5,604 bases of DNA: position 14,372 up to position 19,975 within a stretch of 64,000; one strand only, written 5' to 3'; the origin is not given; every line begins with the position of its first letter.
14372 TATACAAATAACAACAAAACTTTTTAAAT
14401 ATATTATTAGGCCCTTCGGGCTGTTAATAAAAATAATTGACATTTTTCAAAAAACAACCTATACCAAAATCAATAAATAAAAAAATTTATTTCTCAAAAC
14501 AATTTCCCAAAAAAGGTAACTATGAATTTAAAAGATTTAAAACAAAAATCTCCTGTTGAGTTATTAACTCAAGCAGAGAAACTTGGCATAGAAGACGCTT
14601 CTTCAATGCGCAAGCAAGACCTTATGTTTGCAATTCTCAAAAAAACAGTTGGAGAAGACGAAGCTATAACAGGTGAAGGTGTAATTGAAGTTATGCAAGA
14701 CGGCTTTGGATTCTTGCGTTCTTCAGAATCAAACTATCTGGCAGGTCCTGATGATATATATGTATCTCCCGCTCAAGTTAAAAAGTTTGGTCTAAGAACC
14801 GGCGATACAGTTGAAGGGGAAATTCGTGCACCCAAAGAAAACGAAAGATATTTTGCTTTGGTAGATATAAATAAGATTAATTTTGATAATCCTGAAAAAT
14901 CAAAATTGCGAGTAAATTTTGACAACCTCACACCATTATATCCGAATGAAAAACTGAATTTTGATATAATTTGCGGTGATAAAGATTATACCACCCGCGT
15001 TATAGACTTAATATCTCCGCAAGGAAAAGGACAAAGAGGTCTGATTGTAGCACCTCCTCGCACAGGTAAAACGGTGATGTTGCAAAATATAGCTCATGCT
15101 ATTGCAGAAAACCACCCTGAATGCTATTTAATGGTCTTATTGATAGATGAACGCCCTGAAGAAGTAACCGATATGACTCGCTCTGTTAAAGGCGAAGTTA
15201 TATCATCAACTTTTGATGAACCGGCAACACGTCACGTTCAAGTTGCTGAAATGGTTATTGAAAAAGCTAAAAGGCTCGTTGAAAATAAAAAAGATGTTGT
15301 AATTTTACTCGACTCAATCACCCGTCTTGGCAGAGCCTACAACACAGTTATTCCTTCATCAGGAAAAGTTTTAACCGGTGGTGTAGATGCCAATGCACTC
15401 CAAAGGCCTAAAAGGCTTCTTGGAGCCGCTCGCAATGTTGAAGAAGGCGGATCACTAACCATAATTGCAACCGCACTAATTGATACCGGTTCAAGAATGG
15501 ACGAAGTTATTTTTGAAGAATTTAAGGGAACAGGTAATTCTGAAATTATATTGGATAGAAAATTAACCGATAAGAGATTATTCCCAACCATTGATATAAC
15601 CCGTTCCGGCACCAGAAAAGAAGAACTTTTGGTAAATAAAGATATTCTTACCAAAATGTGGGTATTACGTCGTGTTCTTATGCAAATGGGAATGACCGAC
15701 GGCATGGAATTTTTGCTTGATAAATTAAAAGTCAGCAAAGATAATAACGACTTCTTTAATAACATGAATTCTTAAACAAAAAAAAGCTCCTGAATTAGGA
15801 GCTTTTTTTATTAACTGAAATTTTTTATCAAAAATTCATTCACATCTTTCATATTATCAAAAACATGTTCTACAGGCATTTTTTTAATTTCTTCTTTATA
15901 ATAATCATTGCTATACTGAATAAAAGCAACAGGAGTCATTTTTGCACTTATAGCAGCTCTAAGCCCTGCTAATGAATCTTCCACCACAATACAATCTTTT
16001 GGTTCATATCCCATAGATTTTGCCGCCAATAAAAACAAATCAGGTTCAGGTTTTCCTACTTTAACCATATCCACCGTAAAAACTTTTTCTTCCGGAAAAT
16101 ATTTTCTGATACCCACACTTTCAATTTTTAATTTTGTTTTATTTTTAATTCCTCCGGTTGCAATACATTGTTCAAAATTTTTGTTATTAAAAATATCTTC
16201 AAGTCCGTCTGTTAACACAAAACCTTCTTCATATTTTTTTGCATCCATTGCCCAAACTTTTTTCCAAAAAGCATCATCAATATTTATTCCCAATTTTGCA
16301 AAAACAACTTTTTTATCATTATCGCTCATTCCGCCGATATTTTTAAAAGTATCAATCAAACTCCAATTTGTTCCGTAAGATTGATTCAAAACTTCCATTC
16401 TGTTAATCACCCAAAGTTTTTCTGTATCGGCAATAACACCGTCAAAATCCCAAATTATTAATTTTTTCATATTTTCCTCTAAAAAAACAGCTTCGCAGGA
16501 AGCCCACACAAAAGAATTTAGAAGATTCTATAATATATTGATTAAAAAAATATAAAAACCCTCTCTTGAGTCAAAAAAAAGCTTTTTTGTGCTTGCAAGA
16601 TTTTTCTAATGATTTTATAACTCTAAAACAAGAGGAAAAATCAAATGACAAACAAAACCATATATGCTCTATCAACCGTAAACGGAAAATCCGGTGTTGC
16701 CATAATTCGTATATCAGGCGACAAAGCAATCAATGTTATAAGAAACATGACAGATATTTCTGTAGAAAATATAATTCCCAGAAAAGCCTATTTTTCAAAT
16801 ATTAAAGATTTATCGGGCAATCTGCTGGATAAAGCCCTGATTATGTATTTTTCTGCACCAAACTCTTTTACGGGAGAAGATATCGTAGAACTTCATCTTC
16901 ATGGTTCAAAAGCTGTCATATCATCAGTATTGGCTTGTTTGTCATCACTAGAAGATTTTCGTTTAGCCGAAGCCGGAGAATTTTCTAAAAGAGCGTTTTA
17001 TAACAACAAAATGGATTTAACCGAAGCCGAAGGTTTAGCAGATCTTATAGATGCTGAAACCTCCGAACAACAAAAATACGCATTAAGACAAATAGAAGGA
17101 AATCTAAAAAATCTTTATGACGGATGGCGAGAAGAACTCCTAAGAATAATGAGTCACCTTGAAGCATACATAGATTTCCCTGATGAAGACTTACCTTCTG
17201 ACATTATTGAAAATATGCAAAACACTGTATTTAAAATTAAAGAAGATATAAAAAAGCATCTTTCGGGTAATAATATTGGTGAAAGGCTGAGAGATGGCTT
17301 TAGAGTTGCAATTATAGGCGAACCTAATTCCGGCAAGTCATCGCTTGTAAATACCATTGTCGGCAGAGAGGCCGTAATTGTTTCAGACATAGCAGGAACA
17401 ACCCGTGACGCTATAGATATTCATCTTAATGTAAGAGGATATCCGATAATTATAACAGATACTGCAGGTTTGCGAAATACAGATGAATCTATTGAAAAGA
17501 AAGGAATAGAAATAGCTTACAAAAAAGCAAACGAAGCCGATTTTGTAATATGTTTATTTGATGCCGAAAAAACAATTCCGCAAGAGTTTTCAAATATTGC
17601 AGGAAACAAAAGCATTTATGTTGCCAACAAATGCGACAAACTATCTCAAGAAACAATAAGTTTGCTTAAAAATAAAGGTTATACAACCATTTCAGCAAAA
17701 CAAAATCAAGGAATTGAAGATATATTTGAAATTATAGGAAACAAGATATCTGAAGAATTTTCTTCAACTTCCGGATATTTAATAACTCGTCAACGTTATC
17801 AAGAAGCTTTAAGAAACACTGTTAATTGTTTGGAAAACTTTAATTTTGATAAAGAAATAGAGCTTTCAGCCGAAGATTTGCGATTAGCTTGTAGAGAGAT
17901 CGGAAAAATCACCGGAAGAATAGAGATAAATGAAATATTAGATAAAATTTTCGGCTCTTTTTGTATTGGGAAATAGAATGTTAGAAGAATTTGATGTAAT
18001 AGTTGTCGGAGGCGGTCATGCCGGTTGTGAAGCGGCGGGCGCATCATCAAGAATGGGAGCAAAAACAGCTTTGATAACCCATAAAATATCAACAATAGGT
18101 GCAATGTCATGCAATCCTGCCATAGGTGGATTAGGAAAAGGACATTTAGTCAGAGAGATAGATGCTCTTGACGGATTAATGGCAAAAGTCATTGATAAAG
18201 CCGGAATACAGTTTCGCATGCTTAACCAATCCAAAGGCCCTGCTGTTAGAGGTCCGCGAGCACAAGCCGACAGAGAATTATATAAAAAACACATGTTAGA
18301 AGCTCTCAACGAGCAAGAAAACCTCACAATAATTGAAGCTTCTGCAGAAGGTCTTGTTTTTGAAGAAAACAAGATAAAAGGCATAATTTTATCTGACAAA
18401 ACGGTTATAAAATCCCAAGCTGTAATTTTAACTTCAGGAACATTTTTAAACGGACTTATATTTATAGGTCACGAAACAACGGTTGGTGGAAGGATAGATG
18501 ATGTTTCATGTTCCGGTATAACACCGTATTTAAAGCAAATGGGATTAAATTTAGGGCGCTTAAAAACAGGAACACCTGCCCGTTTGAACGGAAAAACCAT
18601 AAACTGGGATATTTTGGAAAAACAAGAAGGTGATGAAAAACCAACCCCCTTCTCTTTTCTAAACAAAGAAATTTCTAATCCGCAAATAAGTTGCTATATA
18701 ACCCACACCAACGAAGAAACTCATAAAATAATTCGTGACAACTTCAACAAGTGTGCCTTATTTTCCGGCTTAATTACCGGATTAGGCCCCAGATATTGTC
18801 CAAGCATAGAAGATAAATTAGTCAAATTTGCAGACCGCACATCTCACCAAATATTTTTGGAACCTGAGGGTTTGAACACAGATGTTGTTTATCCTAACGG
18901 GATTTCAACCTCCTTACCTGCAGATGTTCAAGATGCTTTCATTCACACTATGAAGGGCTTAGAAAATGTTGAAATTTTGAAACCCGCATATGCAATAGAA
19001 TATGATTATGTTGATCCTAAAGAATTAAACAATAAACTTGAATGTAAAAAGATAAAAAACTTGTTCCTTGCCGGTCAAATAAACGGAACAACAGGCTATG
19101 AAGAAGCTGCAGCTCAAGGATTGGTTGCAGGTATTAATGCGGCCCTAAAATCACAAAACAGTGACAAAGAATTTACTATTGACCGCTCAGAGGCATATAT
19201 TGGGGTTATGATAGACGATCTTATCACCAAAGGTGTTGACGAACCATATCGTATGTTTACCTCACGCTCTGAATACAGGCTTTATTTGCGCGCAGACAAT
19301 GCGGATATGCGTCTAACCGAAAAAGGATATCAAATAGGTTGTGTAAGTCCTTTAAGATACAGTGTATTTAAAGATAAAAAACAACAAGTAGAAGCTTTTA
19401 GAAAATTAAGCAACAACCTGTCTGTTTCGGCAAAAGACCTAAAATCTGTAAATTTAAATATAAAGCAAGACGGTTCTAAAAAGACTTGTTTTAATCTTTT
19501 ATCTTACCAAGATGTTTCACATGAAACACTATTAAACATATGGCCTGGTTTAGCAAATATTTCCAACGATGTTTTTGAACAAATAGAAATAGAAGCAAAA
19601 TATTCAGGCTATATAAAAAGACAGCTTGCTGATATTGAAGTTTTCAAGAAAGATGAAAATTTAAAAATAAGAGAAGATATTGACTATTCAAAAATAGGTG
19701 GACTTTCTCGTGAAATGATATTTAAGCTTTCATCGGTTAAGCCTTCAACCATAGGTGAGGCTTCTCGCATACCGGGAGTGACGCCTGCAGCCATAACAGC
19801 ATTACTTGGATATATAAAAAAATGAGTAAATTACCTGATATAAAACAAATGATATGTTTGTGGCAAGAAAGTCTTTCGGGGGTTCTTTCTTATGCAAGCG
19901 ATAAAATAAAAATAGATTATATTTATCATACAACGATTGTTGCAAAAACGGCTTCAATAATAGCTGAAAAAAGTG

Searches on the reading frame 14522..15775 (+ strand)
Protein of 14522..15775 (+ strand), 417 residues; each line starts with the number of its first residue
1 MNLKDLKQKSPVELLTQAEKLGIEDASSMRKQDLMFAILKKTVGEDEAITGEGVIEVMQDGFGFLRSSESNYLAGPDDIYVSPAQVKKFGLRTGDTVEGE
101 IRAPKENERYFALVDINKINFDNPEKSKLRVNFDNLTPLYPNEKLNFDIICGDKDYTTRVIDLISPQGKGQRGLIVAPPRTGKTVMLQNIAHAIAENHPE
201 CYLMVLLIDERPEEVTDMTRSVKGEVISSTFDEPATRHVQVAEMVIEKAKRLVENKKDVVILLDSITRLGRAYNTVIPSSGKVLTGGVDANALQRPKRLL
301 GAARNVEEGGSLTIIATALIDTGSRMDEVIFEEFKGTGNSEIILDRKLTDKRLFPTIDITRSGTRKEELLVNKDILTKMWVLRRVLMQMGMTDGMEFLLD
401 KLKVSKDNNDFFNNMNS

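Call 17: search_protein_families(library=pfam, proteins=[window:14522-15775:+], max_evalue=0.00001)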
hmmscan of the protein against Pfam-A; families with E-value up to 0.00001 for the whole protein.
window:14522-15775:+ (417 aa): 3 families
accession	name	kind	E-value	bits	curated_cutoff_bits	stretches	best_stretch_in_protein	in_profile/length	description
PF07497.18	Rho_RNA_bind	-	1.8e-33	114.6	27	1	52-125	2-73/73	Rho termination factor, RNA-binding domain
PF00006.31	ATP-synt_ab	-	1.9e-26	93.5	29.5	1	158-362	2-211/213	ATP synthase alpha/beta family, nucleotide-binding domain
PF07498.18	Rho_N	-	3.1e-15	56.3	24.9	1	5-41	1-37/43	Rho termination factor, N-terminal domain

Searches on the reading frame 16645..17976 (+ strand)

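Call 17: search_protein_families(library=pfam, proteins=[window:16645-17976:+], max_evalue=0.00001)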
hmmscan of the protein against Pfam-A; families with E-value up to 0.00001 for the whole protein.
window:16645-17976:+ (443 aa): 5 families
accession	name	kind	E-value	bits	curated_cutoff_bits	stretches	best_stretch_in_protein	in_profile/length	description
PF12631.12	MnmE_helical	-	3.6e-49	168.2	40.1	1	125-440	1-211/211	MnmE helical domain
PF10396.14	TrmE_N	-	3.6e-37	127.6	29.8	1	5-122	1-117/117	GTP-binding protein TrmE N-terminus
PF01926.29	MMR_HSR1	-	6.4e-24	84.7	21.9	1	220-329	1-113/113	50S ribosome-binding GTPase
PF02421.24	FeoB_N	-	3.8e-09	36.7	27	1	220-309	2-90/156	Ferrous iron transport protein B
PF00350.29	Dynamin_N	-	6.8e-08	33.2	27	0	221-261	1-40/168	Dynamin family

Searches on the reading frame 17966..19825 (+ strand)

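Call 17: search_protein_families(library=pfam, proteins=[window:17966-19825:+], max_evalue=0.00001)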
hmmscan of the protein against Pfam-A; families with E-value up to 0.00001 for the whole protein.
window:17966-19825:+ (619 aa): 4 families
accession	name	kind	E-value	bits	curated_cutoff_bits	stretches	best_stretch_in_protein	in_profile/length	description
PF01134.28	GIDA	-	4.1e-171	569.8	22.1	1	10-399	1-390/391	Glucose inhibited division protein A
PF13932.14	SAM_GIDA_C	-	1e-25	89.8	27.1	1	559-614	2-57/57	tRNA modifying enzyme MnmG/GidA C-terminal helical bundle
PF21680.2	GIDA_C_1st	-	8.8e-20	71.7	24.7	1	464-553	3-95/96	tRNA modifying enzyme MnmG/GidA C-terminal helical domain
PF12831.13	FAD_oxidored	-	1.9e-09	37.7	27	1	10-154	1-141/416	FAD dependent oxidoreductase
